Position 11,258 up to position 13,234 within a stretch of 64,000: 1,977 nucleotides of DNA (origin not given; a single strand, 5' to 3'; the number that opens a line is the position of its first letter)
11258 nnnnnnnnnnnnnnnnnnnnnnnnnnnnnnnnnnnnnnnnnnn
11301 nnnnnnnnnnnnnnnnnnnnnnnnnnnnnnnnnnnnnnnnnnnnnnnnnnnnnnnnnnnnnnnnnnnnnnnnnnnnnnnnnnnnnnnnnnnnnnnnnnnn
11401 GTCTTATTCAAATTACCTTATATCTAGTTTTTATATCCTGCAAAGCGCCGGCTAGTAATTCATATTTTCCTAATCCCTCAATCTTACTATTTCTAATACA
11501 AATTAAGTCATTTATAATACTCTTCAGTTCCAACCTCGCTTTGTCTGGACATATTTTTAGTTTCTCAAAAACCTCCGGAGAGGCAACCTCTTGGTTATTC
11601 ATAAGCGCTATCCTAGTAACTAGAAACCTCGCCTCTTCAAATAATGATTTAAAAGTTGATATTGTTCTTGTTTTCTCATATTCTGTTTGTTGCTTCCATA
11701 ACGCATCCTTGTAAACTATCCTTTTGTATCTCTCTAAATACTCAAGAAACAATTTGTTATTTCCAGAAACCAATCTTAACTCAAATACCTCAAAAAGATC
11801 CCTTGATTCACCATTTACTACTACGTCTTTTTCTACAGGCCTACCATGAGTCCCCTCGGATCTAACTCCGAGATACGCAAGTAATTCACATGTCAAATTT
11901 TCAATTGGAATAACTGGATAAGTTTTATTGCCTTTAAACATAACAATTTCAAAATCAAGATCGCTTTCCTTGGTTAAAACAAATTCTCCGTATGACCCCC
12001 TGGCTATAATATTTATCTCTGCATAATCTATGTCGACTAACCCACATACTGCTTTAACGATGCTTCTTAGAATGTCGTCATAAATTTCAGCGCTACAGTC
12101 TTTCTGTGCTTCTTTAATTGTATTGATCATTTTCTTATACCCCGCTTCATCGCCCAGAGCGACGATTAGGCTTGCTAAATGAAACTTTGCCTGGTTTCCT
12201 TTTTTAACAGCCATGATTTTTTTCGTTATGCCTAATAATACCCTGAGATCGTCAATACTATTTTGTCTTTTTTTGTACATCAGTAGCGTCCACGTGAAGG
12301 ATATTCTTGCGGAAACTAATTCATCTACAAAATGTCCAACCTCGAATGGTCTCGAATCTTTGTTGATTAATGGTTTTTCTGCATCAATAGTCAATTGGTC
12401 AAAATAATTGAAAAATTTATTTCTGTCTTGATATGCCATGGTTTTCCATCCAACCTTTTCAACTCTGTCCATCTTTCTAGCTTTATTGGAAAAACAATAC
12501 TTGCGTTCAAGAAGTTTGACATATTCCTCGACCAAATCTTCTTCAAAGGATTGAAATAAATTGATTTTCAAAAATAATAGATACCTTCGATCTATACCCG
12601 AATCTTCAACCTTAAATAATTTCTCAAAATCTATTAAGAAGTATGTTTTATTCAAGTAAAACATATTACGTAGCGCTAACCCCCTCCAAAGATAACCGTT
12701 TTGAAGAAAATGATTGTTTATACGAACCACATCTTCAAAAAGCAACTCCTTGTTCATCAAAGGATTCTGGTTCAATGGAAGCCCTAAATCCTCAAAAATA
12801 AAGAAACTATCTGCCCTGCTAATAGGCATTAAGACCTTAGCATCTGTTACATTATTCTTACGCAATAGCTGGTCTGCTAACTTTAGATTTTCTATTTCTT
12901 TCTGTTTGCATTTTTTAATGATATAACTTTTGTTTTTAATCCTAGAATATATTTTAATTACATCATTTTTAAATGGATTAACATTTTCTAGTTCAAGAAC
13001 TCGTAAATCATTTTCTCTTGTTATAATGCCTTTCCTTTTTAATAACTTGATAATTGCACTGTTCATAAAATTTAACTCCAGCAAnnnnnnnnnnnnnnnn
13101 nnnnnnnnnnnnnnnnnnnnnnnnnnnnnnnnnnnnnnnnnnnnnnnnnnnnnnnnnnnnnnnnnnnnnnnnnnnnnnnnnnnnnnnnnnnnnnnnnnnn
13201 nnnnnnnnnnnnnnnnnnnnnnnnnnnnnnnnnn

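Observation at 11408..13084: Kinase-fold plus Pol-beta nucleotidyltransferase fusion with a non-canonical catalytic loop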

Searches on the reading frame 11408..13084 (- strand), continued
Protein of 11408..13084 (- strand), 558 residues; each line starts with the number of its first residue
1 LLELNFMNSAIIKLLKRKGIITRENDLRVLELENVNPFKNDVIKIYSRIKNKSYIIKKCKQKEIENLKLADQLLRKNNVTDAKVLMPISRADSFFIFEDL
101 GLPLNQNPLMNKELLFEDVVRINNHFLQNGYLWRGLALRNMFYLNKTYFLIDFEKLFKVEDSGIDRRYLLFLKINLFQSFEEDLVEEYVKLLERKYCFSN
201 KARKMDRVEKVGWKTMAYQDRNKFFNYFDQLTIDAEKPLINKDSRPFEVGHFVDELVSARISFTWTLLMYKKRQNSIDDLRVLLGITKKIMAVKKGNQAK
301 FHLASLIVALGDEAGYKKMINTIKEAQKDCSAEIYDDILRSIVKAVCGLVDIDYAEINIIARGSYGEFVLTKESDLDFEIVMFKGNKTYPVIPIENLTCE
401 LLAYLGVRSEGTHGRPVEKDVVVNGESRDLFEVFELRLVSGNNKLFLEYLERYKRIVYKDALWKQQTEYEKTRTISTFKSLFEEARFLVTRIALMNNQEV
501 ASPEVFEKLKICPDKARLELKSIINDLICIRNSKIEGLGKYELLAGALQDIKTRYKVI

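Call 98: search_protein_families(library=ncbifam, proteins=[L020:9572-11374:+, L020:11422-13437:+, L020:13434-14648:+, L020:14666-15688:+, L020:15699-17333:+, L020:17351-18136:+, L020:18129-18863:+, L020:18662-19390:+, L020:7470-9128:-], max_evalue=0.00001)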
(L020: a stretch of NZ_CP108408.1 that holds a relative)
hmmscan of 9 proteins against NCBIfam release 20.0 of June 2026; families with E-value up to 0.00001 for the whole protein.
L020:9572-11374:+ (600 aa): 0 families

L020:11422-13437:+ (671 aa): 23 families
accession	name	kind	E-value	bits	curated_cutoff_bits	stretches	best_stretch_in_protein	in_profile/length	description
TIGR03906.1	quino_hemo_SAM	equivalog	9.1e-46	156.4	453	1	56-431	93-460/467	quinohemoprotein amine dehydrogenase maturation protein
TIGR04064.1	rSAM_nif11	equivalog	5.9e-37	127.5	518.7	1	58-425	79-440/459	nif11-like peptide radical SAM maturase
NF047865.1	rSAM_PapB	equivalog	5.8e-35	121.1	340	1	61-399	7-330/330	PapB family radical SAM/SPASM ranthipeptide maturase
TIGR03974.1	rSAM_six_Cys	equivalog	5.2e-29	101.4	425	1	61-416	101-447/451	thioether cross-link-forming SCIFF peptide maturase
NF040492.1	not_ScfB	exception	2.7e-25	89.2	855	1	61-416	99-446/450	ScfB-related radical SAM/SPASM orphan maturase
TIGR04280.1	geopep_mat_rSAM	hypoth_equivalog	7.8e-19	67.9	400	2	326-404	335-408/428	geopeptide radical SAM maturase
TIGR04163.1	rSAM_cobopep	equivalog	5.4e-16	58.4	375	1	314-420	311-421/428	peptide-modifying radical SAM enzyme CbpB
NF041298.1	rSAM_mat_DynA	equivalog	8.9e-15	54.5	450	1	64-409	8-345/356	dynobactin maturation radical SAM/SPASM protein DynA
TIGR04085.1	rSAM_more_4Fe4S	domain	2e-14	53.7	27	1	317-404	1-93/93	SPASM domain-containing protein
TIGR04068.1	rSAM_ocin_clost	equivalog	3.9e-14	52.4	500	1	61-414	88-449/462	Cys-rich peptide radical SAM maturase CcpM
TIGR03942.1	sulfatase_rSAM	equivalog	1.1e-12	47.7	349.45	1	65-398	9-337/363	anaerobic sulfatase maturase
TIGR04115.1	rSAM_Cxxx_rpt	equivalog_domain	1.3e-11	44.6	350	1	62-382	7-323/359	radical SAM peptide maturase, CXXX-repeat target family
NF041707.1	rSAM_YhhB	equivalog_domain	1.4e-08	34.1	445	0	64-221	9-168/369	cyclophane-forming radical SAM/SPASM peptide maturase YhhB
NF038107.1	rSAM_NF038107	equivalog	1.1e-07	31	600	0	49-211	77-235/444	Cys-every-fifth radical SAM/SPASM peptide maturase CefB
TIGR03978.1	rSAM_paired_1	equivalog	1.8e-07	30.3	370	1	63-425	89-458/466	His-Xaa-Ser system radical SAM maturase HxsB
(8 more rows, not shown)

L020:13434-14648:+ (404 aa): 2 families
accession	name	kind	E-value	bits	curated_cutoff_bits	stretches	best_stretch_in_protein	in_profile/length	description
TIGR03449.1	mycothiol_MshA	equivalog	2.8e-08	33.1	462.5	1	235-369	223-366/406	D-inositol-3-phosphate glycosyltransferase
TIGR02149.1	glgA_Coryne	subfamily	1.3e-07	31.1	302.4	1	234-400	206-389/391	glycogen synthase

L020:14666-15688:+ (340 aa): 29 families (the best 25 are shown)
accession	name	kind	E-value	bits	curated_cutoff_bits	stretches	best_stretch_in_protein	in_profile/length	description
TIGR04311.1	rSAM_Geo_metal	subfamily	1.5e-27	96.7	400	1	31-249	2-227/423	radical SAM/SPASM family putative metalloenzyme maturase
TIGR04317.1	W_rSAM_matur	equivalog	2e-23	83.1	380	1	31-334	3-316/349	tungsten cofactor oxidoreductase radical SAM maturase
NF033640.1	N_Twi_rSAM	subfamily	9.5e-21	74.3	170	1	263-335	3-73/398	twitch domain-containing radical SAM protein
TIGR02109.1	PQQ_syn_pqqE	equivalog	7.2e-16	58.1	381.35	1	29-312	4-285/358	pyrroloquinoline quinone biosynthesis protein PqqE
NF045574.1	sacti_mat_StsB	exception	5.1e-15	55.3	625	1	37-335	101-389/466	StsB family radical SAM/SPASM domain sactipeptide maturase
TIGR04545.1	rSAM_ahbD_hemeb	equivalog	2.9e-14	53.2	500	1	36-217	4-185/339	heme b synthase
TIGR04347.1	pseudo_SAM_Halo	equivalog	9.2e-14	51.5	525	1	37-216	43-221/390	TIGR04347 family pseudo-SAM/SPASM protein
TIGR03962.1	mycofact_rSAM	equivalog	4.3e-13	49.1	265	1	31-328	11-303/339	mycofactocin radical SAM maturase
TIGR02666.1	moaA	equivalog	5.1e-12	45.4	284.05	1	32-205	10-191/336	GTP 3',8-cyclase MoaA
TIGR04055.1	rSAM_NirJ2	equivalog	9.1e-12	45.1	500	1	38-221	6-188/326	putative heme d1 biosynthesis radical SAM protein NirJ2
TIGR04133.1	rSAM_w_lipo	hypoth_equivalog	1.5e-11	43.8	425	1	33-212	25-207/350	TIGR04133 family radical SAM/SPASM protein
TIGR04546.1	rSAM_ahbC_deAc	equivalog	1.5e-11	43.7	650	1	37-219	44-225/390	12,18-didecarboxysiroheme deacetylase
TIGR02668.1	moaA_archaeal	equivalog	1.8e-11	43.6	325.25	1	34-198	12-177/303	GTP 3',8-cyclase MoaA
TIGR04053.2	TIGR04053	equivalog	4.1e-11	42.7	395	1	31-211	7-190/366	TIGR04053 family radical SAM/SPASM domain-containing protein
TIGR04051.1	rSAM_NirJ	equivalog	7.2e-11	41.7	515.45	1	38-213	8-182/354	heme d1 biosynthesis radical SAM protein NirJ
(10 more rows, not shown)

L020:15699-17333:+ (544 aa): 4 families
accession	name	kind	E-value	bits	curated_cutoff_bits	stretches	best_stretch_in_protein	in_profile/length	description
TIGR03799.1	NOD_PanD_pyr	equivalog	1.3e-34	119.6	606.1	1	68-431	78-452/522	pyridoxal-dependent aspartate 1-decarboxylase PanP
NF052646.1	DABADecarRhbB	equivalog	5.7e-33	114.2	900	1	11-333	30-331/491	L-2,4-diaminobutyrate decarboxylase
TIGR03812.1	tyr_de_CO2_Arch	equivalog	1.5e-19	70.1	299.4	1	94-397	34-308/375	tyrosine decarboxylase MfnA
TIGR03811.1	tyr_de_CO2_Ent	equivalog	1.4e-07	30.4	905.3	0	196-284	230-324/608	tyrosine decarboxylase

L020:17351-18136:+ (261 aa): 0 families

L020:18129-18863:+ (244 aa): 1 family
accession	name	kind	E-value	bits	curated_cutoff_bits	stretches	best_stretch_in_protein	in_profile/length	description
NF052394.1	NodProtNoeE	equivalog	1.7e-10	40.2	500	0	74-159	85-168/387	nodulation protein NoeE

L020:18662-19390:+ (242 aa): 6 families
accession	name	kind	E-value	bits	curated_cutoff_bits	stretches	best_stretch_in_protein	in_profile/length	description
TIGR00455.1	apsK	equivalog_domain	9.4e-11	41.7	138.7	1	71-185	16-134/184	adenylyl-sulfate kinase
NF004035.0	PRK05506.1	subfamily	6.1e-10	38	715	1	72-185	459-576/632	bifunctional sulfate adenylyltransferase subunit 1/adenylylsulfate kinase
NF004041.0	PRK05541.1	subfamily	3.1e-09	37.1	127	1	73-137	7-69/176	adenylyl-sulfate kinase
NF003013.0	PRK03846.1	subfamily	2.3e-08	33.9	163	1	70-184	25-143/202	adenylyl-sulfate kinase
NF002059.0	PRK00889.1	subfamily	5.6e-06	26.2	244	1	74-162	6-94/177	adenylyl-sulfate kinase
NF004040.0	PRK05537.1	equivalog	8.8e-06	24.4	669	1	75-138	398-461/572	bifunctional sulfate adenylyltransferase/adenylylsulfate kinase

L020:7470-9128:- (552 aa): 4 families
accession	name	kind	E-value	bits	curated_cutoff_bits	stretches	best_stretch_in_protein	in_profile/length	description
TIGR00456.1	argS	equivalog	4.6e-138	461.1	261.65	1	2-552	32-569/569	arginine--tRNA ligase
NF002447.0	PRK01611.3-4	equivalog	1.6e-68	231.7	460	2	305-551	358-612/613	arginine--tRNA ligase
NF002446.0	PRK01611.3-3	equivalog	1.2e-59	202.3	399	2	178-552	256-636/636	arginine--tRNA ligase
NF045898.1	ArgS_rel_codon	equivalog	1.3e-24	87.3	340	2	367-552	143-327/327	ArgS-related anticodon-binding protein NrtL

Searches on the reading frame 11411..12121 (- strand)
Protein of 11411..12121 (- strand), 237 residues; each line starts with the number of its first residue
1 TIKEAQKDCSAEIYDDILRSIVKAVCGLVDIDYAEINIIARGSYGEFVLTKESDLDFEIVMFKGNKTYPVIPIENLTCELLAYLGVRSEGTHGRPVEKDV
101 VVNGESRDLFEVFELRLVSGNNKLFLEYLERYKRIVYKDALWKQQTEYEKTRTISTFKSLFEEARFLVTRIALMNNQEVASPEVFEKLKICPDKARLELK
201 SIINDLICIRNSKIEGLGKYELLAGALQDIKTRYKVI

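Call 48: predict_structure(alignment_id=A4)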
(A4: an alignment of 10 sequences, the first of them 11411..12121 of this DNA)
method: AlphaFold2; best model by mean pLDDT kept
length: 237 residues; sequences in the alignment: 10
mean_pLDDT: 91.2   pTM: 0.88
mean pLDDT of the five models: 91.2, 85.5, 78.8, 75.2, 64.1
residues with pLDDT >= 90: 169; 70-90: 60; 50-70: 8; < 50: 0
segments of 3 or more residues with pLDDT < 50: none
pLDDT, mean of each block of 10 residues (from residue 1): 87 96 96 96 94 90 89 96 93 88 90 96 95 95 89 74 94 93 96 96 92 72 92 90
secondary structure, 60 per line:
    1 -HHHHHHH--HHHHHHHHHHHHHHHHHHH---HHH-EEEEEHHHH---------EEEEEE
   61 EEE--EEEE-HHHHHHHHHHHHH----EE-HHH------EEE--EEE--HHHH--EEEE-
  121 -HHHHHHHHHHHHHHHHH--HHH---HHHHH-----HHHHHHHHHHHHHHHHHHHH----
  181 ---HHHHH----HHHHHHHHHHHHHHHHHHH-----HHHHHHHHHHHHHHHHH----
elements in order: H2-8 H11-29 E37-41 H42-45 E55-63 E66-69 H71-83 E100-102 E105-107 H110-113 E116-119 H122-138 H147-151 H157-176 H184-188 H193-211 H217-233

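Call 50: fold_search(model_id=the predicted structure, library=pdb)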
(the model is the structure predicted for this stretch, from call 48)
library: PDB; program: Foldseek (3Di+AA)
matches with E <= 10: 223; with E <= 0.001: 2
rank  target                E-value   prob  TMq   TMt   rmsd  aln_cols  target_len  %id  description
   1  6yx5_B                1.3e-04  1.00  0.56  0.41   7.1       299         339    9  Structure of DrrA from Legionella pneumophilia in complex with human Rab8a (released 2020-12-23)
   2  3k7d_A                6.7e-04  1.00  0.46  0.26   9.4       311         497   11  C-terminal (adenylylation) domain of E.coli Glutamine Synthetase Adenylyltransferase (released 2009-12-15)
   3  3k7d_B                3.5e-03  1.00  0.51  0.28   8.7       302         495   12  C-terminal (adenylylation) domain of E.coli Glutamine Synthetase Adenylyltransferase (released 2009-12-15)
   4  1v4a                  4.5e-03  1.00  0.50  0.30   9.2       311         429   12  Structure of the N-terminal Domain of Escherichia coli Glutamine Synthetase adenylyltransferase (released 2004-07-27)
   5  5g4a_B                9.1e-03  0.89  0.38  0.35   8.3       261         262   12  AadA in complex with ATP and magnesium (released 2017-11-29)
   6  5lpa_A                1.4e-02  0.89  0.40  0.37   8.2       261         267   12  AadA E87Q in complex with ATP, calcium and dihydrostreptomycin (released 2018-01-17)
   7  5g4a_A                2.0e-02  0.80  0.37  0.35   8.3       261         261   12  AadA in complex with ATP and magnesium (released 2017-11-29)
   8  7bxo_E                2.2e-02  0.95  0.31  0.51   4.8       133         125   13  Crystal structure of the toxin-antitoxin with AMP-PNP (released 2020-09-30)
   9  5luh_B                2.2e-02  0.82  0.38  0.36   8.3       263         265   11  AadA E87Q in complex with ATP, calcium and streptomycin (released 2018-01-17)
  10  6xz0                  2.2e-02  0.66  0.33  0.32   9.8       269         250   11  Crystal structure of spectinomycin adenyltransferase AAD(9) from Enterococcus faecialis with spectinomycin (released 2020-04-15)
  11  6fzb_A                2.8e-02  0.69  0.36  0.34   8.6       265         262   12  AadA in complex with ATP, magnesium and streptomycin (released 2018-06-13)
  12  5luh_A                2.8e-02  0.69  0.36  0.34   8.5       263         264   12  AadA E87Q in complex with ATP, calcium and streptomycin (released 2018-01-17)
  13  6un8_B                2.8e-02  0.63  0.31  0.30  10.6       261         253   13  Wild type ANT bound to neomycin (released 2020-05-06)
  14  6ywo_C                2.8e-02  0.33  0.21  0.16  12.1       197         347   15  CutA in complex with A3 RNA (released 2020-08-05)
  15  6fzb_B                3.0e-02  0.80  0.40  0.37   8.1       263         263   11  AadA in complex with ATP, magnesium and streptomycin (released 2018-06-13)
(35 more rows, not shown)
